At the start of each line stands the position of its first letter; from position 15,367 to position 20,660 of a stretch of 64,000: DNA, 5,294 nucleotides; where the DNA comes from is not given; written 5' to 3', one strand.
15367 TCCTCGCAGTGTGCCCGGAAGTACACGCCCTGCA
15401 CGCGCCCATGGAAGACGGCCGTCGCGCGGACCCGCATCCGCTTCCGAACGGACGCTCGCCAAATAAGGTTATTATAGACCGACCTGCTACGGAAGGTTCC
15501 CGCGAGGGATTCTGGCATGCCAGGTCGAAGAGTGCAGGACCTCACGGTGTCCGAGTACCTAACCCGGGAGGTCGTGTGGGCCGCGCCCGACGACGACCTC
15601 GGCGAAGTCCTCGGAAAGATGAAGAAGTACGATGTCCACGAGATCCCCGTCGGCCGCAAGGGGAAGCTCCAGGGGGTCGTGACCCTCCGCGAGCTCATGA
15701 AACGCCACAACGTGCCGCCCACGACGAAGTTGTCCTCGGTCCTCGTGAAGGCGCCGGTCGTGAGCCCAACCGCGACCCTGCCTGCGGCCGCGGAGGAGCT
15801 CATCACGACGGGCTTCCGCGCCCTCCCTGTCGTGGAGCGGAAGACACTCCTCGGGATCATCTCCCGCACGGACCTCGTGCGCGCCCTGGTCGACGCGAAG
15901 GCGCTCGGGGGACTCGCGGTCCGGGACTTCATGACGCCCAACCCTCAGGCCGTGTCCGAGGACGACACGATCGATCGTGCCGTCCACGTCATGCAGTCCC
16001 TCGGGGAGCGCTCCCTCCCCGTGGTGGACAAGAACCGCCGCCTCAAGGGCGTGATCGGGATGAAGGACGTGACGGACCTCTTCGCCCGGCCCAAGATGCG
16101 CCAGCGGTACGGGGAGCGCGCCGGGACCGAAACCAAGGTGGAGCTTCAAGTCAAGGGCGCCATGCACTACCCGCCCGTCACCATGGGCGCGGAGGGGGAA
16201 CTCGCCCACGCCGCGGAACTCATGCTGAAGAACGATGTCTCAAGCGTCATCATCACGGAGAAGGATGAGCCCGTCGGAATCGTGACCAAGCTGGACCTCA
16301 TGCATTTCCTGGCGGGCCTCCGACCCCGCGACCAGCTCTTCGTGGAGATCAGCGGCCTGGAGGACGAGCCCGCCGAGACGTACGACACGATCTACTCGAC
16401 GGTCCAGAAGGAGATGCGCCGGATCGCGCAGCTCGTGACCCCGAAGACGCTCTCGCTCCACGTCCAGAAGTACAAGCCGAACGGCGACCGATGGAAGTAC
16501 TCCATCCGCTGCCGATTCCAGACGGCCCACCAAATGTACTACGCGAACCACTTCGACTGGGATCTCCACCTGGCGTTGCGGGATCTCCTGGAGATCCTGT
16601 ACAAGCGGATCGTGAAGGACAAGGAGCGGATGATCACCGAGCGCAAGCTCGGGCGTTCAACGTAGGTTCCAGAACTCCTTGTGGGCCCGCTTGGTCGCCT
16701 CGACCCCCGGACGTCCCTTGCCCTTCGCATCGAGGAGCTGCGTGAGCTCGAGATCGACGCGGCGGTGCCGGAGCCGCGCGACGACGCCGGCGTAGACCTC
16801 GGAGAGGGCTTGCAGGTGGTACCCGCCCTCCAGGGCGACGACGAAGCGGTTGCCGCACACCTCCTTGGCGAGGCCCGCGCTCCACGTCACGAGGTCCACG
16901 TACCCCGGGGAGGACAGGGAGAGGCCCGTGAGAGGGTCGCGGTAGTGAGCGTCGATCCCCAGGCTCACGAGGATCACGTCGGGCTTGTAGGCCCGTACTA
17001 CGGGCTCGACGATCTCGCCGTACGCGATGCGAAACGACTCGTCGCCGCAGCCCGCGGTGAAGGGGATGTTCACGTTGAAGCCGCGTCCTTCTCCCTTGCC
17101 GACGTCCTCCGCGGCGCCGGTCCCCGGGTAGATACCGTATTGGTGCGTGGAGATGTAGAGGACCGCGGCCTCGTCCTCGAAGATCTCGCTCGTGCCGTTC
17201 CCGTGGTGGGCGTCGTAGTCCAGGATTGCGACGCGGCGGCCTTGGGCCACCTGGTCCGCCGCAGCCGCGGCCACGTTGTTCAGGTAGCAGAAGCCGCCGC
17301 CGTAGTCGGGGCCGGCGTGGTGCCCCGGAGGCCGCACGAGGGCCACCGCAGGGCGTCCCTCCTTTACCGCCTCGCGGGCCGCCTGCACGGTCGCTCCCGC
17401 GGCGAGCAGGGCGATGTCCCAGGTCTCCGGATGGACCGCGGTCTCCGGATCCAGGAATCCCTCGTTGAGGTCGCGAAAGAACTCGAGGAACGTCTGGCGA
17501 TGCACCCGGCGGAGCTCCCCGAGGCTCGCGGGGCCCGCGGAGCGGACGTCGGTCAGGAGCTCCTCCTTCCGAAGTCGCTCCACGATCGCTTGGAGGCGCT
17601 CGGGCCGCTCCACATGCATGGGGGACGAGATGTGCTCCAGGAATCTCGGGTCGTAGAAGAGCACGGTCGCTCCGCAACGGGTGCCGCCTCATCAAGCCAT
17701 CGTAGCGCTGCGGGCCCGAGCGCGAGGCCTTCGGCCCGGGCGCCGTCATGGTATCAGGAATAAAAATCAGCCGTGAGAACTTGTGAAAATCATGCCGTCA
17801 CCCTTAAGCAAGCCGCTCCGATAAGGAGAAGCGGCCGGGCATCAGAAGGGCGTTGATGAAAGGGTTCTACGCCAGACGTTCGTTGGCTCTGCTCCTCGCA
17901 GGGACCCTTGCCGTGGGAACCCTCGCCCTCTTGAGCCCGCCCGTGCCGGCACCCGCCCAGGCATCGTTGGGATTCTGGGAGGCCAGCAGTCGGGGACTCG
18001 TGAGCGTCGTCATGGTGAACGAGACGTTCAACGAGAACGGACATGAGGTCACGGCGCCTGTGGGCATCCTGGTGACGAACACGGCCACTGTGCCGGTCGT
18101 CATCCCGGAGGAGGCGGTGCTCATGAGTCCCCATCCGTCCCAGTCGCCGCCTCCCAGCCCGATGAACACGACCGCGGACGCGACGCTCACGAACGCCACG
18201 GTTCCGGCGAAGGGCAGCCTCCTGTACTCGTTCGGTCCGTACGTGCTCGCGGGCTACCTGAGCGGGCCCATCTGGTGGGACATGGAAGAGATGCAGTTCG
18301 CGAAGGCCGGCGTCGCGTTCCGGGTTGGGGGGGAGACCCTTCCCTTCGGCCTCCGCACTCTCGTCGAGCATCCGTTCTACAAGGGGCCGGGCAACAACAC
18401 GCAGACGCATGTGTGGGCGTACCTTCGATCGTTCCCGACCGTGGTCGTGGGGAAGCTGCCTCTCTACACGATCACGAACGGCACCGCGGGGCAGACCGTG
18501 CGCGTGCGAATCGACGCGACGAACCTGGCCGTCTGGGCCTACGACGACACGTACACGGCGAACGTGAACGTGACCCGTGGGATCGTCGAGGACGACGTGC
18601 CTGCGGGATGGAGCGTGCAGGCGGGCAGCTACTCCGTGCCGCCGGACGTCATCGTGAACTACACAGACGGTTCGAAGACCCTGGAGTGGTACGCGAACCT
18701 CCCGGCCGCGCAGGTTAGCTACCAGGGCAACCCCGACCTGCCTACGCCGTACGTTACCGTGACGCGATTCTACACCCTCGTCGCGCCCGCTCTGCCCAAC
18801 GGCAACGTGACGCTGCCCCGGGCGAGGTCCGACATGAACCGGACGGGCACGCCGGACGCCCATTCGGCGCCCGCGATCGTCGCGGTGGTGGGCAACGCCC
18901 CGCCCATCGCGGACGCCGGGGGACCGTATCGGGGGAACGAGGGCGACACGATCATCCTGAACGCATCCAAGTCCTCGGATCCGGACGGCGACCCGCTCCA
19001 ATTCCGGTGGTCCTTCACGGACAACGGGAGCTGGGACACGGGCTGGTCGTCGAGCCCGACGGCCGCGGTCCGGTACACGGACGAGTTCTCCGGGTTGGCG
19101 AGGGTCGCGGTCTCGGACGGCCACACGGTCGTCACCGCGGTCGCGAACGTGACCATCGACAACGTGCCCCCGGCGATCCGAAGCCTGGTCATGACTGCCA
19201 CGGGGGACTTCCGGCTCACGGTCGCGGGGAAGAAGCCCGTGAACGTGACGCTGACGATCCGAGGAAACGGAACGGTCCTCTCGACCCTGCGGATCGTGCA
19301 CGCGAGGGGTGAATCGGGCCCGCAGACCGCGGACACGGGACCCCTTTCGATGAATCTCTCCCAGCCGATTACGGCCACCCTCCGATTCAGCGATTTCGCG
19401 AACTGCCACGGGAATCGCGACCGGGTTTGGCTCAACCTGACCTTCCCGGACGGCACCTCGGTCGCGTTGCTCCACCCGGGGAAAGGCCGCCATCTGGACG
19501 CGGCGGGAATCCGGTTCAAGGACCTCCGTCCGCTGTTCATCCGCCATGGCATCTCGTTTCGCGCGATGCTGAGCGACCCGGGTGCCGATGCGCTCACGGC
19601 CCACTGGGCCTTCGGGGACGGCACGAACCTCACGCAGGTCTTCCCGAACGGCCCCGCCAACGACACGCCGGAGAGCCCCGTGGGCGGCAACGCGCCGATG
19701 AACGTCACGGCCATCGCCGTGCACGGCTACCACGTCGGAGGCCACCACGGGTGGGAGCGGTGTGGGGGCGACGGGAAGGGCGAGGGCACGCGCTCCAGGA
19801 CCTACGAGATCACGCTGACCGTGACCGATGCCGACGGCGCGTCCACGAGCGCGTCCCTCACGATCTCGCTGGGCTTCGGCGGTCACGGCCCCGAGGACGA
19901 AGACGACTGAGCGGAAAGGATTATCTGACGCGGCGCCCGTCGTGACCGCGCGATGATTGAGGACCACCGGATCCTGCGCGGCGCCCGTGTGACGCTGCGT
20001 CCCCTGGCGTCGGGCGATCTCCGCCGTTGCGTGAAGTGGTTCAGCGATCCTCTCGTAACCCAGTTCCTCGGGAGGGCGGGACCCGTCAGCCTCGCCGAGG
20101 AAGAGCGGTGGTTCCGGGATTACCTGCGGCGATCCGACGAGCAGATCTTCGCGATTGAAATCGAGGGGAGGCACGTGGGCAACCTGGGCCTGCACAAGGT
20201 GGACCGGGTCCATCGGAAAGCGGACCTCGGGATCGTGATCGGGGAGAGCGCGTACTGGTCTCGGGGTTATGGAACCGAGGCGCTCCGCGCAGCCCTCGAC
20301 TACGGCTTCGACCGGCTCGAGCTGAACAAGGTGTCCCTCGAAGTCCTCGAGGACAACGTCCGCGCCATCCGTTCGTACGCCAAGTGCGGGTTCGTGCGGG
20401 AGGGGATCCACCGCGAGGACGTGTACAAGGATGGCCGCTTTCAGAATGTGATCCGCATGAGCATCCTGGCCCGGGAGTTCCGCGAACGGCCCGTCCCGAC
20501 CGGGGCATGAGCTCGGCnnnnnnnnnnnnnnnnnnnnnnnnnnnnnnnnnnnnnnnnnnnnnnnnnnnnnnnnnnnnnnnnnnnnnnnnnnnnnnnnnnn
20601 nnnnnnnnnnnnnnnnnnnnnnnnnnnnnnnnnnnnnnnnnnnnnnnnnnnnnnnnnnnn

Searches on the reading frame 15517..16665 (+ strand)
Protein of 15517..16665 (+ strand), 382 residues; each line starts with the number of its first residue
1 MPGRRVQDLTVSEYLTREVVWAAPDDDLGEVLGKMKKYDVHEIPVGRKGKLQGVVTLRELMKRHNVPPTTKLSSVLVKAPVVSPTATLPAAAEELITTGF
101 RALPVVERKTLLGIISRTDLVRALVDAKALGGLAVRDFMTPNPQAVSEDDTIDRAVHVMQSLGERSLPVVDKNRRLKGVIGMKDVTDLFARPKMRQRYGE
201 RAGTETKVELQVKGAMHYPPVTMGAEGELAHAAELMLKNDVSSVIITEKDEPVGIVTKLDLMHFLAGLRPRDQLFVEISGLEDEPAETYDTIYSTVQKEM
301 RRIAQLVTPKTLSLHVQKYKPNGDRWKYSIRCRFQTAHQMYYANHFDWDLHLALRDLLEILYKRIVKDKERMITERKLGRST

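Call 65: search_protein_families(library=pfam, proteins=[window:15517-16665:+], max_evalue=0.0001)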
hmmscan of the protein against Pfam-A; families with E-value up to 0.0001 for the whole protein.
window:15517-16665:+ (382 aa): 1 family
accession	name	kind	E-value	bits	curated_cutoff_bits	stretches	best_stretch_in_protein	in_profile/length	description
PF00571.33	CBS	-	1.5e-47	160.1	24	4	135-189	1-55/57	CBS domain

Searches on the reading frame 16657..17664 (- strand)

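Call 65: search_protein_families(library=pfam, proteins=[window:16657-17664:-], max_evalue=0.0001)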
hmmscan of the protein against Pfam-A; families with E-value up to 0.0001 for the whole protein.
window:16657-17664:- (335 aa): 1 family
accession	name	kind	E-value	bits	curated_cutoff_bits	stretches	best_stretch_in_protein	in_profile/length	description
PF00850.24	Hist_deacetyl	-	5.5e-85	285.7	27.9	1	17-296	1-296/298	Histone deacetylase domain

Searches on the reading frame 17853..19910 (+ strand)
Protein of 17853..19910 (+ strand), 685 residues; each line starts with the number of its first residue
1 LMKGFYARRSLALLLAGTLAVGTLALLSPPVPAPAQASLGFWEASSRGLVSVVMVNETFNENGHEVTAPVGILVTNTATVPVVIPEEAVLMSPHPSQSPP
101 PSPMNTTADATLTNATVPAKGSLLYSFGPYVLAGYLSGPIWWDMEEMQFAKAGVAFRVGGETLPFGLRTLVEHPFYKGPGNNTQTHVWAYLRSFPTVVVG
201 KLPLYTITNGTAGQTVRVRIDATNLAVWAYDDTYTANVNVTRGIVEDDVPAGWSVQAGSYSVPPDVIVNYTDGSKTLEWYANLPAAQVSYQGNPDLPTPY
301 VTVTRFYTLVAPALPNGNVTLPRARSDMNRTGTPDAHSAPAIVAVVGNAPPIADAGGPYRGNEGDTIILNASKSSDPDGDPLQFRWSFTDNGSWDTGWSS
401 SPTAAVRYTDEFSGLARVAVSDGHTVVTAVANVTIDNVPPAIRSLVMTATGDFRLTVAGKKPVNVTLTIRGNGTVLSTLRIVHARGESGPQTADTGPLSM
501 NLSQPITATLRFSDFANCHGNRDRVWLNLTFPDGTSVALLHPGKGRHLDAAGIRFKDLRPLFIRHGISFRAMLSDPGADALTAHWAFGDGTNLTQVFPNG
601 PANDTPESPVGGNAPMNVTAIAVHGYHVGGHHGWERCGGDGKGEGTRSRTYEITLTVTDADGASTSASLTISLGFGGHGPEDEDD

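Call 65: search_protein_families(library=pfam, proteins=[window:17853-19910:+], max_evalue=0.0001)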
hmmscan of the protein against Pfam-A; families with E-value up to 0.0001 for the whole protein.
window:17853-19910:+ (685 aa): 5 families
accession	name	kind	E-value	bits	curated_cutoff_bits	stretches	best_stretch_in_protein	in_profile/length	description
PF18911.6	PKD_4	-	7.3e-18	64.8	27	1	348-396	1-46/85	PKD domain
PF00801.26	PKD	-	1.1e-06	29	23.5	0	363-434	13-79/80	PKD domain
PF22352.2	K319L-like_PKD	-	1.7e-05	25.2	27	0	365-433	12-82/84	K319L-like, PKD domain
PF21027.3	Sde0182_C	-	1.9e-05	25.6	27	0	366-393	1-29/83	Cellulose-binding protein Sde0182, C-terminal domain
PF02010.21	REJ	-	2.7e-05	23.4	25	0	365-413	100-150/452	REJ domain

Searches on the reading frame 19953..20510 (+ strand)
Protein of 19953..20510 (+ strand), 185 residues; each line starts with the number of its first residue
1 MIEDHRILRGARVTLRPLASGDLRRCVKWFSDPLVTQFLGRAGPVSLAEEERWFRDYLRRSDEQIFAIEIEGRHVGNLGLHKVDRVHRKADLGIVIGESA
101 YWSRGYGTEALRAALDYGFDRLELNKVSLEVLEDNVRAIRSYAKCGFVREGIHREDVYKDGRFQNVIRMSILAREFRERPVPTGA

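Call 65: search_protein_families(library=pfam, proteins=[window:19953-20510:+], max_evalue=0.0001)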
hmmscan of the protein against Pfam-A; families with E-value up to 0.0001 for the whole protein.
window:19953-20510:+ (185 aa): 5 families
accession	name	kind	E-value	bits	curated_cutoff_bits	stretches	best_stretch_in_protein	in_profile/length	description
PF13302.13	Acetyltransf_3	-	1.1e-28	101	25.4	1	12-148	1-138/138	Acetyltransferase (GNAT) domain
PF00583.31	Acetyltransf_1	-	3.4e-16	60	20.7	1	49-147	20-116/116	Acetyltransferase (GNAT) family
PF13523.12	Acetyltransf_8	-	5.9e-12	45.9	27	1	21-151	4-141/145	Acetyltransferase (GNAT) domain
PF13420.13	Acetyltransf_4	-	3.5e-06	27.6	24.3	1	18-162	4-149/155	Acetyltransferase (GNAT) domain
PF13508.13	Acetyltransf_7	-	1.9e-05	25.4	27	1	62-148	2-83/84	Acetyltransferase (GNAT) domain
